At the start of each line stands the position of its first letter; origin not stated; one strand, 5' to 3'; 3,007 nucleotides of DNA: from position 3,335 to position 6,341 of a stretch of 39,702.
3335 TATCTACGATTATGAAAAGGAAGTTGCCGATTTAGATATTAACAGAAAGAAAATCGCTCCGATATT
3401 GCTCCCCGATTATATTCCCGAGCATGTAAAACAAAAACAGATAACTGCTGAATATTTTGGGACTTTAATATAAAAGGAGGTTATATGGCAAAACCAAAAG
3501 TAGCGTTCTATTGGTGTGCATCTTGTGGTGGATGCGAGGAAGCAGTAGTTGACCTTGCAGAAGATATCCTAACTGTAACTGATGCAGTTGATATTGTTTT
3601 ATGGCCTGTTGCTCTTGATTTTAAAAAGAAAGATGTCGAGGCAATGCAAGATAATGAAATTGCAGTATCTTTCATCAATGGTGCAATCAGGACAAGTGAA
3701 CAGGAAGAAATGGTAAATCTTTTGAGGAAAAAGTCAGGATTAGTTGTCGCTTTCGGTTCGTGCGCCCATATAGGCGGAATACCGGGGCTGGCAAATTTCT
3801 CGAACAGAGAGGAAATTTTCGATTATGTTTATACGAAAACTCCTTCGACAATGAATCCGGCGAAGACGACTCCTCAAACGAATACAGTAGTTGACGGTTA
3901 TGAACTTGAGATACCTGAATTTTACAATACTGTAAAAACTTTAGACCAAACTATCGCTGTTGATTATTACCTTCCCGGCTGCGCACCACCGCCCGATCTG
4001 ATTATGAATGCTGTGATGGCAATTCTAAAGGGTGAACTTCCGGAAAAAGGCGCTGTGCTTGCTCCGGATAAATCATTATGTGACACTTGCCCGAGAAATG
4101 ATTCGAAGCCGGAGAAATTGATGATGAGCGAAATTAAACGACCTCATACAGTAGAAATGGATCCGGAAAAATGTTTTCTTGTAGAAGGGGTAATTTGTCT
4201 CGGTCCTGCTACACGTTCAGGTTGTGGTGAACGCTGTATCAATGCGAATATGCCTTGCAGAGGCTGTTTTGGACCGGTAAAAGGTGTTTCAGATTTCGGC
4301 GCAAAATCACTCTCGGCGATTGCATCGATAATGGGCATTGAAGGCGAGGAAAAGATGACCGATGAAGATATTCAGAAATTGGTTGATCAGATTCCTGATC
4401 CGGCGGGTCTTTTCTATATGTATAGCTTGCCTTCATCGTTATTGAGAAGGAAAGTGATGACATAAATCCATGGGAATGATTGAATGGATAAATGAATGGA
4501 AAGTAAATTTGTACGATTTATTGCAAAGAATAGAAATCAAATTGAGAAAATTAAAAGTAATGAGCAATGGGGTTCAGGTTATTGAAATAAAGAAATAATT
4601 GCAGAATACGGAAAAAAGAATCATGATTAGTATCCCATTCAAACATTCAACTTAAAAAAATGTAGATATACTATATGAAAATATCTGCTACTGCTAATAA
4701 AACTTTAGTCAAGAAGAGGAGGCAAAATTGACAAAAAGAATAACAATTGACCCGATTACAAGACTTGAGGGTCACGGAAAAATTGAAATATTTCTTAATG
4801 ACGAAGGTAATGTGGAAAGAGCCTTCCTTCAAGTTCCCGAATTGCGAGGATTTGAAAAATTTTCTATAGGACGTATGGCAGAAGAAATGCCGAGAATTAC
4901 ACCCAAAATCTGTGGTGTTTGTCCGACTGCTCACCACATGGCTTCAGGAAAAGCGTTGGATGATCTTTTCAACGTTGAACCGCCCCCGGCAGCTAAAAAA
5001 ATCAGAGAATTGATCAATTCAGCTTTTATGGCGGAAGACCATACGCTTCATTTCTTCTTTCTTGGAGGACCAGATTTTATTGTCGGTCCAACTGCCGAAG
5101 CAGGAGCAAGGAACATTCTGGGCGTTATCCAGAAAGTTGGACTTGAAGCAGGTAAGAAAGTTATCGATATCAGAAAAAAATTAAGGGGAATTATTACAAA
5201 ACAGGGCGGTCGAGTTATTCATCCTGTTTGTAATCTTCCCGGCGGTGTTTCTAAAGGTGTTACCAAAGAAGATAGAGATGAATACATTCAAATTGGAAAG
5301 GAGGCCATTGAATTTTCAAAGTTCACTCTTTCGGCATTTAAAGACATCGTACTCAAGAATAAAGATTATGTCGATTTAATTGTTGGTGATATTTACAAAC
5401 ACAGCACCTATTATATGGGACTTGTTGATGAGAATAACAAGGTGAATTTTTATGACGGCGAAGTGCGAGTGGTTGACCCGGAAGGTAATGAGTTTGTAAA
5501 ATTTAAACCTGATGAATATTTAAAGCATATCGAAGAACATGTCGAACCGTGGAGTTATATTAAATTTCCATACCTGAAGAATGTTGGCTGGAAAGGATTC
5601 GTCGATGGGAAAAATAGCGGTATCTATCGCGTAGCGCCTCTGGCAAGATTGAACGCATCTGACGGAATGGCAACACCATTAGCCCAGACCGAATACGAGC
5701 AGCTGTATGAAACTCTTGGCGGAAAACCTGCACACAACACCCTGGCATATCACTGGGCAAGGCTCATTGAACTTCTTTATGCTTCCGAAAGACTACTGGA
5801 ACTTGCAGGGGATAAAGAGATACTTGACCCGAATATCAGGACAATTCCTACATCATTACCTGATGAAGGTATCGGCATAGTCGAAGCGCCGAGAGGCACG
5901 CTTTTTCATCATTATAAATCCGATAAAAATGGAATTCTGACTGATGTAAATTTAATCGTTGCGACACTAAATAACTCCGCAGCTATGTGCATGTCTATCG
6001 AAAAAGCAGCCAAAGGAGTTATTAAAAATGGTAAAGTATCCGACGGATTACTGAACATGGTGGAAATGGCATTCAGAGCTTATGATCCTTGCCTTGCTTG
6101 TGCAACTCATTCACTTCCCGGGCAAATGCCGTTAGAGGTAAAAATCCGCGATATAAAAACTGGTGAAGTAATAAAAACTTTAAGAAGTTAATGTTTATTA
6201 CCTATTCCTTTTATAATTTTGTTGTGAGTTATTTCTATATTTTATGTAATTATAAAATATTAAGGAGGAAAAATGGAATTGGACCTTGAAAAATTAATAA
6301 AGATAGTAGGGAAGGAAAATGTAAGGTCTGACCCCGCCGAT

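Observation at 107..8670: Mvh-type hydrogenase bracketed by two MvhD genes and interleaved with SdhAB-like and GlcD-like dehydrogenase modules, with no Hdr in view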

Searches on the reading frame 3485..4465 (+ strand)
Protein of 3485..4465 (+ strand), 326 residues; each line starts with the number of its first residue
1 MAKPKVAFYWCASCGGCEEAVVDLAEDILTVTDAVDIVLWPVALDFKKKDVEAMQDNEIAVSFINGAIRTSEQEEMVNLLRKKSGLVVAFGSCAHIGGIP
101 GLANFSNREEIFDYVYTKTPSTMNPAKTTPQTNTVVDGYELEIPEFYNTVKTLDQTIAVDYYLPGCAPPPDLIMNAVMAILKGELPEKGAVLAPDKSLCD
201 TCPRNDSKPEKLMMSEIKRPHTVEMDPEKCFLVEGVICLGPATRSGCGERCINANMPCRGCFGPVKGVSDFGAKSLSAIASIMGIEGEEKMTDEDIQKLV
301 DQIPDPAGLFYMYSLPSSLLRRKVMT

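Call 3: search_protein_families(library=pfam, proteins=[window:3485-4465:+])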
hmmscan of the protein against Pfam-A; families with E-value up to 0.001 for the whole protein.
window:3485-4465:+ (326 aa): 1 family
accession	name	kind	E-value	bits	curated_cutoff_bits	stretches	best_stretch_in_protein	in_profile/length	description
PF01058.29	Oxidored_q6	-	1.1e-22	80.5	27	1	14-180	1-128/128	NADH ubiquinone oxidoreductase, 20 Kd subunit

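Call 4: search_protein_families(library=ncbifam, proteins=[window:3485-4465:+])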
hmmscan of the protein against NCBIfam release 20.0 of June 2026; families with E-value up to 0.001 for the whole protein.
window:3485-4465:+ (326 aa): 14 families
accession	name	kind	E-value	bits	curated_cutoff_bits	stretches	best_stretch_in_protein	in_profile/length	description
NF045875.1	F420_non_VhuG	exception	2.8e-57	194.2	450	1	3-324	4-285/286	F420-non-reducing hydrogenase subunit VhuG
NF040836.1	sulfhyd_HydD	equivalog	5.9e-24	84.7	500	2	3-139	5-134/261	NADPH-dependent hydrogenase/sulfhydrogenase 1 subunit delta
NF040831.1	sulfhyd_ShyD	equivalog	2.9e-16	59.8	460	2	6-135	3-124/240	NAD(P)-dependent hydrogenase/sulfhydrogenase 2 subunit delta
TIGR03294.1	FrhG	equivalog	2.1e-13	50.6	245.5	2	4-100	2-94/228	coenzyme F420 hydrogenase subunit gamma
NF005012.1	PRK06411.1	subfamily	8.2e-09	35.2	116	1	146-181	120-155/166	NADH-quinone oxidoreductase subunit NuoB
TIGR01957.1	nuoB_fam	subfamily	4.6e-08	33.1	142.7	1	146-180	104-138/145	NADH-quinone oxidoreductase subunit B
NF011392.0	PRK14817.1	equivalog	7.1e-06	25.8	271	1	146-180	122-156/182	NADH-quinone oxidoreductase subunit B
NF011394.0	PRK14819.1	equivalog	9e-06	25.4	312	1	146-181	118-153/264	NADH-quinone oxidoreductase subunit B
NF011393.0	PRK14818.1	equivalog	2e-05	24.2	255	0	147-180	118-151/173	NADH dehydrogenase subunit B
NF011395.0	PRK14820.1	equivalog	2.7e-05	24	263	1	145-180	118-153/180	NADH-quinone oxidoreductase subunit B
NF009808.0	PRK13292.1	equivalog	3.3e-05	21.9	1156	1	146-180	111-145/791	NADH-quinone oxidoreductase subunit B/C/D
NF011388.0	PRK14813.1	equivalog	0.00014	21.8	294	0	147-180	116-149/189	NADH dehydrogenase subunit B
NF011391.0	PRK14816.1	equivalog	0.0002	21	283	0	146-180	139-173/196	NADH-quinone oxidoreductase subunit B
NF011390.0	PRK14815.1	equivalog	0.00039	19.8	281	0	147-180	120-153/183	NADH dehydrogenase subunit B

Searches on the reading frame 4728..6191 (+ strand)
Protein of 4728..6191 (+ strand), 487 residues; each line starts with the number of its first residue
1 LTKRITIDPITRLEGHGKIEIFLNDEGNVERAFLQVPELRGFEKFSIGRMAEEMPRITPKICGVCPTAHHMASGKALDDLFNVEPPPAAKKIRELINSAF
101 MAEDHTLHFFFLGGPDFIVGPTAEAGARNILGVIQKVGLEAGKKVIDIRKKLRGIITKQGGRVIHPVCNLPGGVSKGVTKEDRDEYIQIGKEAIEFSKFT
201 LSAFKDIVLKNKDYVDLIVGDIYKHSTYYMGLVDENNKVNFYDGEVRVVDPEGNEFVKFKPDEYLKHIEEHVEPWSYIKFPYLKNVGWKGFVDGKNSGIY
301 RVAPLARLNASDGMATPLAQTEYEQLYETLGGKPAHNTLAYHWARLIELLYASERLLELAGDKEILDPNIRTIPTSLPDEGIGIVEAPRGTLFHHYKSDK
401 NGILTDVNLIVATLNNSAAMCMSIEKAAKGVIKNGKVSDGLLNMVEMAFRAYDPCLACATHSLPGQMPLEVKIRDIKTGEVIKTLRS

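Call 3: search_protein_families(library=pfam, proteins=[window:4728-6191:+])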
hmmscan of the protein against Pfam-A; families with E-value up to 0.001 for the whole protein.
window:4728-6191:+ (487 aa): 1 family
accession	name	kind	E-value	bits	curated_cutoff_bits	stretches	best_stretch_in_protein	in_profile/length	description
PF00374.24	NiFeSe_Hases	-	5.2e-31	108.6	25.8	2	40-119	1-80/508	Nickel-dependent hydrogenase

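Call 4: search_protein_families(library=ncbifam, proteins=[window:4728-6191:+])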
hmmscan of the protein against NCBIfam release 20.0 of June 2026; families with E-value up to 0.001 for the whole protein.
window:4728-6191:+ (487 aa): 9 families
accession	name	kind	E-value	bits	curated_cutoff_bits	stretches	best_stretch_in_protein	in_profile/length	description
NF041785.2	VhuA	equivalog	6.1e-124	413.8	800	1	4-433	3-418/418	F420-non-reducing hydrogenase Vhu subunit A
NF033181.1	NiFeSe_hydrog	equivalog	7.9e-48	163.6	600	2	3-122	2-120/507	nickel-dependent hydrogenase large subunit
NF045518.1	H2_NiFeSe_large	exception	3.4e-46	158.1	780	1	4-463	3-482/485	NiFeSe hydrogenase large subunit HysA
NF040828.1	sulfhyd_ShyA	equivalog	4.5e-43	147.7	700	1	5-461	3-411/415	NAD(P)-dependent hydrogenase/sulfhydrogenase 2 subunit alpha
TIGR03295.1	frhA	equivalog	1.6e-41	142.6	392.5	2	1-210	1-202/412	coenzyme F420 hydrogenase subunit alpha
NF040832.1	sulfhyd_HydA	equivalog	1.7e-35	122.9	880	1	4-461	4-422/426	NADPH-dependent hydrogenase/sulfhydrogenase 1 subunit alpha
NF007778.0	PRK10467.1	equivalog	3.2e-27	95.1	969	2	1-156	1-159/567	hydrogenase 2 large subunit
NF007550.0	PRK10170.1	equivalog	5e-23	81.3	1101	2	3-118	17-132/597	Ni/Fe-hydrogenase large subunit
NF041786.2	VhuU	equivalog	1.6e-08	34.2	70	1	441-463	7-29/45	F420-non-reducing hydrogenase selenoprotein subunit VhuU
